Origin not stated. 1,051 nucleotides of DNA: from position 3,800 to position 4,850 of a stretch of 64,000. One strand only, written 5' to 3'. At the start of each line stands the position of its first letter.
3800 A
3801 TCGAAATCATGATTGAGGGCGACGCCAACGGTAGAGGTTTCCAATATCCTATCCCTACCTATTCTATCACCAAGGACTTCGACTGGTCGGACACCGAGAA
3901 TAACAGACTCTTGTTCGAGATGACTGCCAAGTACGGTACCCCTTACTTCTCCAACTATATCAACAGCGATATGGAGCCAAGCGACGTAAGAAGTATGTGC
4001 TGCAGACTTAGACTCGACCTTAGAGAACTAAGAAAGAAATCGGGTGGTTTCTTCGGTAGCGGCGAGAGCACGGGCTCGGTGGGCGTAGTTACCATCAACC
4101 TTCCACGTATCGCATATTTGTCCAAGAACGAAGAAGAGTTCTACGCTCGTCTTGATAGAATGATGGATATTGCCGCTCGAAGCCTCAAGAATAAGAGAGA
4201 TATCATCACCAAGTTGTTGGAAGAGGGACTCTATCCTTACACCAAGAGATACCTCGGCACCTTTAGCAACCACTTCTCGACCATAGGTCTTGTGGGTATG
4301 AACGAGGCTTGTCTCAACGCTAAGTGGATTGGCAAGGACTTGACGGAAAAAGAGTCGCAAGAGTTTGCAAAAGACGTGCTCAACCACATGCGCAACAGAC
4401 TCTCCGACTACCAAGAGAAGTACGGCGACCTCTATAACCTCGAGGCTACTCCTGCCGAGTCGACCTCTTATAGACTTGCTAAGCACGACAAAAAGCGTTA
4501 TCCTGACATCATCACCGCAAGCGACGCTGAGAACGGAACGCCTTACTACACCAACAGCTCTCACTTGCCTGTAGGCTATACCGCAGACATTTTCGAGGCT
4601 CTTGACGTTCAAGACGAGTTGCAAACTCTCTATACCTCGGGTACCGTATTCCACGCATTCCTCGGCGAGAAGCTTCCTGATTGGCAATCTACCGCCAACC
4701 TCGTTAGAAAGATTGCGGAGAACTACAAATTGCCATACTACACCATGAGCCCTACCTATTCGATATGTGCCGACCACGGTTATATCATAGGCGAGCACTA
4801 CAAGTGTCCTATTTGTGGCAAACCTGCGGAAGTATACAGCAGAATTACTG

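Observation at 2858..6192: Self-contained redoxin-driven class III RNR: NrdD-CPNC redoxin fusion followed by TrxB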

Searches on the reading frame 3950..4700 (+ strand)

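Call 79: search_solved_structures(query=window:3950-4700:+, show_alignments=5, max_evalue=0.01)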
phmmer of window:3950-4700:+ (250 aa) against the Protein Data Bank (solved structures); distinct sequences matched with E-value up to 0.01: 5.
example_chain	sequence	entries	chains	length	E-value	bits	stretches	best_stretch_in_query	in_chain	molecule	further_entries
8p23_A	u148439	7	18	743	5.4e-16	62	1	15-236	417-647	Anaerobic ribonucleoside-triphosphate reductase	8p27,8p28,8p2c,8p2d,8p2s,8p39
4coi_A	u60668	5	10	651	4.5e-15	59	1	26-241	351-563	ANAEROBIC RIBONUCLEOSIDE-TRIPHOSPHATE REDUCTASE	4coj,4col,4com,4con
4u3e_A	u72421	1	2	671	4.7e-15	58.9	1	26-241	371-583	Ribonucleoside triphosphate reductase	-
9d3x_A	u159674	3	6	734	1.6e-10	44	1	32-231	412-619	Anaerobic ribonucleoside-triphosphate reductase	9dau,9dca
1h78_A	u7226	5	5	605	1.8e-10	43.9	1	38-236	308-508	ANAEROBIC RIBONUCLEOTIDE-TRIPHOSPHATE REDUCTASE LARGE CHAIN | ANAEROBIC RIBONUCLEOTIDE-TRIPHOSPHATE REDUCTASE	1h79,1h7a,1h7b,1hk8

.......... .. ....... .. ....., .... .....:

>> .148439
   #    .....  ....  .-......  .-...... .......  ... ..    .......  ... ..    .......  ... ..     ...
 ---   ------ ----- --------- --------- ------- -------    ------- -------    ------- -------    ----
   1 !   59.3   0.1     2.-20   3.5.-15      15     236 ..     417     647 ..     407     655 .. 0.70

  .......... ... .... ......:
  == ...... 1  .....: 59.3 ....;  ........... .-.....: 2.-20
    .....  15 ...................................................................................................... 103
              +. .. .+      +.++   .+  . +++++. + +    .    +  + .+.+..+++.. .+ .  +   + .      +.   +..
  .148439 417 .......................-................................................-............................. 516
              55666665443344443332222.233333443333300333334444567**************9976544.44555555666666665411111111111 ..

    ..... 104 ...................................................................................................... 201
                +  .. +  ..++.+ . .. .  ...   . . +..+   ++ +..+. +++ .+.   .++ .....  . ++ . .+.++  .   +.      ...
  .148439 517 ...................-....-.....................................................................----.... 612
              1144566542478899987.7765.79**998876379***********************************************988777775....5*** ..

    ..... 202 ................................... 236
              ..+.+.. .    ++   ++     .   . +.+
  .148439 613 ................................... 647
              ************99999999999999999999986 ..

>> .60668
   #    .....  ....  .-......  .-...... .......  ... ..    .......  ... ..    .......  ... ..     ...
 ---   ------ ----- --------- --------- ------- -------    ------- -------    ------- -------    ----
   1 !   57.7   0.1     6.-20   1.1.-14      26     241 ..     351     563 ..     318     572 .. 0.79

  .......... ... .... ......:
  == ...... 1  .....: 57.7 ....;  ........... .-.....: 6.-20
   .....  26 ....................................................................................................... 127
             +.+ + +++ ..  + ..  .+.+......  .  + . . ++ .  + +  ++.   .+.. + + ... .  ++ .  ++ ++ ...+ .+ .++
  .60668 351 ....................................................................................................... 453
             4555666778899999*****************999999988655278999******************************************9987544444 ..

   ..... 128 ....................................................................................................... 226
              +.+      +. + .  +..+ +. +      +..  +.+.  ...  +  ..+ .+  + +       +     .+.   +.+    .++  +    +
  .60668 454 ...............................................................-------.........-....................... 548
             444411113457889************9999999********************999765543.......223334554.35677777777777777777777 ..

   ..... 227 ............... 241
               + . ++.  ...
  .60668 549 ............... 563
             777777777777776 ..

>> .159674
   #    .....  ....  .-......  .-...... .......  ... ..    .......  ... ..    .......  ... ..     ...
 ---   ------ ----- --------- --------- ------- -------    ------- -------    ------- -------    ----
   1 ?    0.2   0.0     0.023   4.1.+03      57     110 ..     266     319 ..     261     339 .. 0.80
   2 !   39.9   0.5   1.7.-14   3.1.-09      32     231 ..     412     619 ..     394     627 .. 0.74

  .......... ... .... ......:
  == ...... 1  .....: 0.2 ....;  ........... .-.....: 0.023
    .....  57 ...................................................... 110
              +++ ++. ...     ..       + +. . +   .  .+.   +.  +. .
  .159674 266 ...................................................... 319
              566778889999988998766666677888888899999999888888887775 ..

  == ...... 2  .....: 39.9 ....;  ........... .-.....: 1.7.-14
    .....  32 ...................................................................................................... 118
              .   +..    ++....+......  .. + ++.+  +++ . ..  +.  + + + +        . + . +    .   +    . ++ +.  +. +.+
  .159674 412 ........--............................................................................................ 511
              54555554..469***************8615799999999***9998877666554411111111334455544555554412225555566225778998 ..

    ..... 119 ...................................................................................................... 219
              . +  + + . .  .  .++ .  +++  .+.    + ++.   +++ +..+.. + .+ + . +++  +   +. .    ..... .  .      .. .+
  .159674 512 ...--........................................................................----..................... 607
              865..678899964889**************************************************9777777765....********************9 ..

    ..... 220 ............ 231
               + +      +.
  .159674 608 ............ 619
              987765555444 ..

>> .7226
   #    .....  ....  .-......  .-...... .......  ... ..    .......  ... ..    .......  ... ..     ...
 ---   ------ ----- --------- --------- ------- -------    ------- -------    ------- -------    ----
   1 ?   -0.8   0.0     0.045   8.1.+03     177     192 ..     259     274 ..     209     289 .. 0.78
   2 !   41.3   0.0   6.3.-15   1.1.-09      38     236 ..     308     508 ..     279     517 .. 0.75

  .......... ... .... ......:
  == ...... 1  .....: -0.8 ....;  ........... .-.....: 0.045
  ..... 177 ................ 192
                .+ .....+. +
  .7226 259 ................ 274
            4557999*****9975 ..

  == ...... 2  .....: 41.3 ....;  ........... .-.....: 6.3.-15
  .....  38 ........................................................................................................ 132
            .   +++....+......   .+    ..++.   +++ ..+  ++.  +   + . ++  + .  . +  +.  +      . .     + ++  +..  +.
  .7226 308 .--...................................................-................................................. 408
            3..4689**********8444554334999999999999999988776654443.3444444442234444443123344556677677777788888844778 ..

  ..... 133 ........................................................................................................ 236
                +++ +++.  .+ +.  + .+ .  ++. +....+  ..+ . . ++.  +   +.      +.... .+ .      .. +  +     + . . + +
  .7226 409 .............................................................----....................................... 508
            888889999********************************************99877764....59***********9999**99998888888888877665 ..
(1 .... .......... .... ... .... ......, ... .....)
